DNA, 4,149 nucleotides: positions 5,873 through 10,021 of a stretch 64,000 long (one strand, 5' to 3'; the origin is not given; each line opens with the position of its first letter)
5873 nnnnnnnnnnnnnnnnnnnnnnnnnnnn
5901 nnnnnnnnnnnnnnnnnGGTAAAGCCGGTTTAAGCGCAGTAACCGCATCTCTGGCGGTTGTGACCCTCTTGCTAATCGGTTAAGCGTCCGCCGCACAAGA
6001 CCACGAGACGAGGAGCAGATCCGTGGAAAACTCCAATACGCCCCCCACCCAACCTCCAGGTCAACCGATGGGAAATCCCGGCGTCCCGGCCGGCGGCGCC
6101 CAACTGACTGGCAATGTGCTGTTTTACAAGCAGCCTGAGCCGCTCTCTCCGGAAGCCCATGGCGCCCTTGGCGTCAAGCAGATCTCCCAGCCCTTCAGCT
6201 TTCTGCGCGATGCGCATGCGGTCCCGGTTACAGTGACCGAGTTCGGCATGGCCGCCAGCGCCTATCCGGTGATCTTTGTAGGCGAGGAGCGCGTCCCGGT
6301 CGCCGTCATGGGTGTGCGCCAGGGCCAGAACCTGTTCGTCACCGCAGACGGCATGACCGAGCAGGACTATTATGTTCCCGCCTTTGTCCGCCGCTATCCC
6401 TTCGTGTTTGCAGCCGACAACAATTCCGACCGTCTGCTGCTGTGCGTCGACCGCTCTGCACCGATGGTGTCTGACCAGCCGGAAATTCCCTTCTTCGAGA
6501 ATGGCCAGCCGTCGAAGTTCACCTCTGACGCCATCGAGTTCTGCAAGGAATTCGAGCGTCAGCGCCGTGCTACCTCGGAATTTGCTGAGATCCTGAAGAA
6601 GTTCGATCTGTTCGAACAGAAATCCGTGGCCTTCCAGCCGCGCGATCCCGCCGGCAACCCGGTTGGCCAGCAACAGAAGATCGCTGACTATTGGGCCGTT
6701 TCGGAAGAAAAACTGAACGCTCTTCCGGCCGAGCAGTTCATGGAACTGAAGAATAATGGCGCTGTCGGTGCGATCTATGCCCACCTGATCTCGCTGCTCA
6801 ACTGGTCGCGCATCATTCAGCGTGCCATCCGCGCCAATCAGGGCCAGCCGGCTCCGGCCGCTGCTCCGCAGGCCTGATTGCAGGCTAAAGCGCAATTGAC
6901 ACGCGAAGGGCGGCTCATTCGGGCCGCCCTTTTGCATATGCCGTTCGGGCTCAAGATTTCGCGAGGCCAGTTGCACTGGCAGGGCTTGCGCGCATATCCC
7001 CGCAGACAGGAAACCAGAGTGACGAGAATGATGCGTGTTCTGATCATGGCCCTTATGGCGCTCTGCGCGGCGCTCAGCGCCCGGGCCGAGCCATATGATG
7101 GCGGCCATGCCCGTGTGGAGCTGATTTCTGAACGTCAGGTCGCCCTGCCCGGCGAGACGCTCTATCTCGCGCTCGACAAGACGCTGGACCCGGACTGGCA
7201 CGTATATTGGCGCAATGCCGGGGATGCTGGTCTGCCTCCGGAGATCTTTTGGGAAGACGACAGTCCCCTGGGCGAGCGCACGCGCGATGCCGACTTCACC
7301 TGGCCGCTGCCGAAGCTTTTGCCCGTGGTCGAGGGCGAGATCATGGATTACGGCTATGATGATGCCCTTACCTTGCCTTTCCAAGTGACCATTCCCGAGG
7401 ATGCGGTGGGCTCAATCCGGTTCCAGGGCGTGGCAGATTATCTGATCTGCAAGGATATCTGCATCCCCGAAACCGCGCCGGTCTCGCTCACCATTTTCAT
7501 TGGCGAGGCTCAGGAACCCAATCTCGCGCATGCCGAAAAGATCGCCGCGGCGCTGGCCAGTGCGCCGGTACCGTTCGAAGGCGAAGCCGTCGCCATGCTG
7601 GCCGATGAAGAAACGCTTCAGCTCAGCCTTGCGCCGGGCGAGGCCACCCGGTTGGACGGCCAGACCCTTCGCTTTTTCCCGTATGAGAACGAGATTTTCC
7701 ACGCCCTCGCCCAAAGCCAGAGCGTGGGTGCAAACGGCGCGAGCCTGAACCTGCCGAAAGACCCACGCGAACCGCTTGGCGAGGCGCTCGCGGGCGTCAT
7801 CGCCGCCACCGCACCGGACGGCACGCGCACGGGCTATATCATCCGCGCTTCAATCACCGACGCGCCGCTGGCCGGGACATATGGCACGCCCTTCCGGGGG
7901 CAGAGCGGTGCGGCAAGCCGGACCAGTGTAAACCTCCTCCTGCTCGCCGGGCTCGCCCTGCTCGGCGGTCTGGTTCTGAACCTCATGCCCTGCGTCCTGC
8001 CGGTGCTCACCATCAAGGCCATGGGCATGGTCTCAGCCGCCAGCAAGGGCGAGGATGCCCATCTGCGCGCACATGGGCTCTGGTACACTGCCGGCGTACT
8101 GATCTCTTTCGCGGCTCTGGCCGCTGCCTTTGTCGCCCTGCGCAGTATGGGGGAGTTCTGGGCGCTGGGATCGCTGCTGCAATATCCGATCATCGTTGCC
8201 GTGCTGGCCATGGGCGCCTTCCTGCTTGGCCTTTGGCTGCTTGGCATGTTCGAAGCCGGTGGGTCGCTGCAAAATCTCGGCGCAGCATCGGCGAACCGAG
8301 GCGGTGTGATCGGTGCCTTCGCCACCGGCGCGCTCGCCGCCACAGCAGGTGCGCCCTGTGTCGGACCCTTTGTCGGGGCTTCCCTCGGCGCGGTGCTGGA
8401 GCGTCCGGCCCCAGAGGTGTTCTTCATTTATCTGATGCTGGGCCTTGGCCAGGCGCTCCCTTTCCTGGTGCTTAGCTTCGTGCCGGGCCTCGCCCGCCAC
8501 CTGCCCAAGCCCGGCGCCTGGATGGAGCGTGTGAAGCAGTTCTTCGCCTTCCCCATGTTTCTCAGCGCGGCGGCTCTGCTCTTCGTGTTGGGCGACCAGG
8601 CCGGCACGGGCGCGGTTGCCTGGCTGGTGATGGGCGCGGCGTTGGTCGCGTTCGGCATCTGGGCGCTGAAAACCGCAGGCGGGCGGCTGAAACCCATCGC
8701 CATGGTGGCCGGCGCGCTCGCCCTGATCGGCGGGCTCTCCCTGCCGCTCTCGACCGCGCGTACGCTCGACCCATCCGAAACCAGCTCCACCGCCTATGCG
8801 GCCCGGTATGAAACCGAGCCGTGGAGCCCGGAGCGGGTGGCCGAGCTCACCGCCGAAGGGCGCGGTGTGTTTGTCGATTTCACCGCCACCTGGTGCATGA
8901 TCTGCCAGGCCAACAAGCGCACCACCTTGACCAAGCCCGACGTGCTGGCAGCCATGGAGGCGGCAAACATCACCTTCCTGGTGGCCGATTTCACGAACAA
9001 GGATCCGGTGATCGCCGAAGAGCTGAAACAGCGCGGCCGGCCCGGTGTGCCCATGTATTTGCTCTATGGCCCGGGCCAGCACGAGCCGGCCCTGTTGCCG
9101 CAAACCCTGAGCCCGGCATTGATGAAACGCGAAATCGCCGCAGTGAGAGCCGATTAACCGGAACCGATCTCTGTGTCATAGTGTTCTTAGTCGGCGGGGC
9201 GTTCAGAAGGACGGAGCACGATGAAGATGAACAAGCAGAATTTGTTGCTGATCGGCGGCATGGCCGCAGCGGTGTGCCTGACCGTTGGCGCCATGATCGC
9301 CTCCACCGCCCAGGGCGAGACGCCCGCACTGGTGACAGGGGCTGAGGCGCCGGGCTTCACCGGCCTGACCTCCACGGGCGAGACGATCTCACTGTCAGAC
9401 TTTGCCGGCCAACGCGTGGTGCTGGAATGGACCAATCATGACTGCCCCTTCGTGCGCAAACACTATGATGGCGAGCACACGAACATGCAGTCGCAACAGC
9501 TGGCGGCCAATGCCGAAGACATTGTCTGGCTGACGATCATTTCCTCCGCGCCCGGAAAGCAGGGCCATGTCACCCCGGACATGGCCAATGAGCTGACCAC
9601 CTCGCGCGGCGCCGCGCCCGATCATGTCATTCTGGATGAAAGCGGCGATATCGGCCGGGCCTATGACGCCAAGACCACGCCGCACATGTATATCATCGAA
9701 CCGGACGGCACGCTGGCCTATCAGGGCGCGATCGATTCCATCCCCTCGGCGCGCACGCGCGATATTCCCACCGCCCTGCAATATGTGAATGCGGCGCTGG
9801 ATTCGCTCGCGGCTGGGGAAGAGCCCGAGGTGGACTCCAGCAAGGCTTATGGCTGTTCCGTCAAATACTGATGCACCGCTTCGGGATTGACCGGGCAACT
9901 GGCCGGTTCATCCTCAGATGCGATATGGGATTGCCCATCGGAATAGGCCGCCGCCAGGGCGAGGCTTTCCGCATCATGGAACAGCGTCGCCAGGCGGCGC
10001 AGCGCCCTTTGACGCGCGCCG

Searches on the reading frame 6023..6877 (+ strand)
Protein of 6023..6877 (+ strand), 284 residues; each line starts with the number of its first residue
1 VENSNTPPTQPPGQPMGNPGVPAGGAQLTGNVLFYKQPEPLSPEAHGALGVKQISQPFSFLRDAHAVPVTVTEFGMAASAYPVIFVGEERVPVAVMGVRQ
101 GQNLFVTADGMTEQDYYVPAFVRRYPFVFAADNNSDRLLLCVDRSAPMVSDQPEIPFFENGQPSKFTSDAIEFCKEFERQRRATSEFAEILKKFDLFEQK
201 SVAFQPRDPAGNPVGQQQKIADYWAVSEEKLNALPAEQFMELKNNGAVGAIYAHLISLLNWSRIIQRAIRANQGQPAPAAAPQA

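Call 90: search_protein_families(library=pfam, proteins=[window:6023-6877:+], max_evalue=0.001)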
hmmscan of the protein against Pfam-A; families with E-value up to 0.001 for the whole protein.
window:6023-6877:+ (284 aa): 1 family
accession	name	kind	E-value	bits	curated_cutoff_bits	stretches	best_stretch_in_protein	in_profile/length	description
PF07277.16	SapC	-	1.9e-62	211.2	28.9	1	41-263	1-219/220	SapC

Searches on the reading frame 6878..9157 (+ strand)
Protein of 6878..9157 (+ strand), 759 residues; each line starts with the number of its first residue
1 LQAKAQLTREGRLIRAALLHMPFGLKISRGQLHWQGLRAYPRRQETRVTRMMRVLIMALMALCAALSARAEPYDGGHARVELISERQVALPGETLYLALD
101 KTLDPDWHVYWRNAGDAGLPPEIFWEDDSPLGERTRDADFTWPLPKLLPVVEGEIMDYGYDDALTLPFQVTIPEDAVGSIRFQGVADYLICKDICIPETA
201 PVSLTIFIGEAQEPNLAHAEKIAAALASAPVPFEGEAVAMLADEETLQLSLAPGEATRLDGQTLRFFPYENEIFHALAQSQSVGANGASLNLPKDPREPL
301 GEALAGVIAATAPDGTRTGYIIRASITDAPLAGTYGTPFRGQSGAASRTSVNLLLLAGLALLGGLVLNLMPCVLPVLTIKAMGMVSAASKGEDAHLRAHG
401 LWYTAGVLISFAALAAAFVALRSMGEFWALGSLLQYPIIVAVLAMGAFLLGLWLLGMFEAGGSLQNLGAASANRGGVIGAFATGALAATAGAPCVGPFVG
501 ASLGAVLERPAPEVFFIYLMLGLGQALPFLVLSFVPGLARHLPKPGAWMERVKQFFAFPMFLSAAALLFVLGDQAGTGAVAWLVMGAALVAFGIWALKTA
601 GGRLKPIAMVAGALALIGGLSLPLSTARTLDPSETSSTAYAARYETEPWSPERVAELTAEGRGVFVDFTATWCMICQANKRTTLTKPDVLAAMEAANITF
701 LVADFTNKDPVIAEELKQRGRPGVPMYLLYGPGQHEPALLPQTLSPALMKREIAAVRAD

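Call 90: search_protein_families(library=pfam, proteins=[window:6878-9157:+], max_evalue=0.001)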
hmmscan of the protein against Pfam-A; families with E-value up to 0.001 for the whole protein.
window:6878-9157:+ (759 aa): 3 families
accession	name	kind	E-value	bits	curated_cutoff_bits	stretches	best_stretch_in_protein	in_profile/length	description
PF13899.12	Thioredoxin_7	-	1.4e-16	60.8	27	1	648-732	4-83/83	Thioredoxin-like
PF11412.14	DsbD_N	-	2.4e-14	53.8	25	1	81-203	3-115/119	Thiol:disulfide interchange protein DsbD, N-terminal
PF02683.22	DsbD_TM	-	4e-13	49.6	27.1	1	356-567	4-214/219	Cytochrome C biogenesis protein transmembrane domain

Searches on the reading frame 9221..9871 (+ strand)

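Call 90: search_protein_families(library=pfam, proteins=[window:9221-9871:+], max_evalue=0.001)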
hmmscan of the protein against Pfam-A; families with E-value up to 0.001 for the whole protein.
window:9221-9871:+ (216 aa): 2 families
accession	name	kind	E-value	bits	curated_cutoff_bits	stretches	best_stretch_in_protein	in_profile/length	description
PF00578.27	AhpC-TSA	-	3.8e-10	40.2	26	1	40-167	2-123/124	AhpC/TSA family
PF08534.16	Redoxin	-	1.1e-09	38.7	26.6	1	40-174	3-137/148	Redoxin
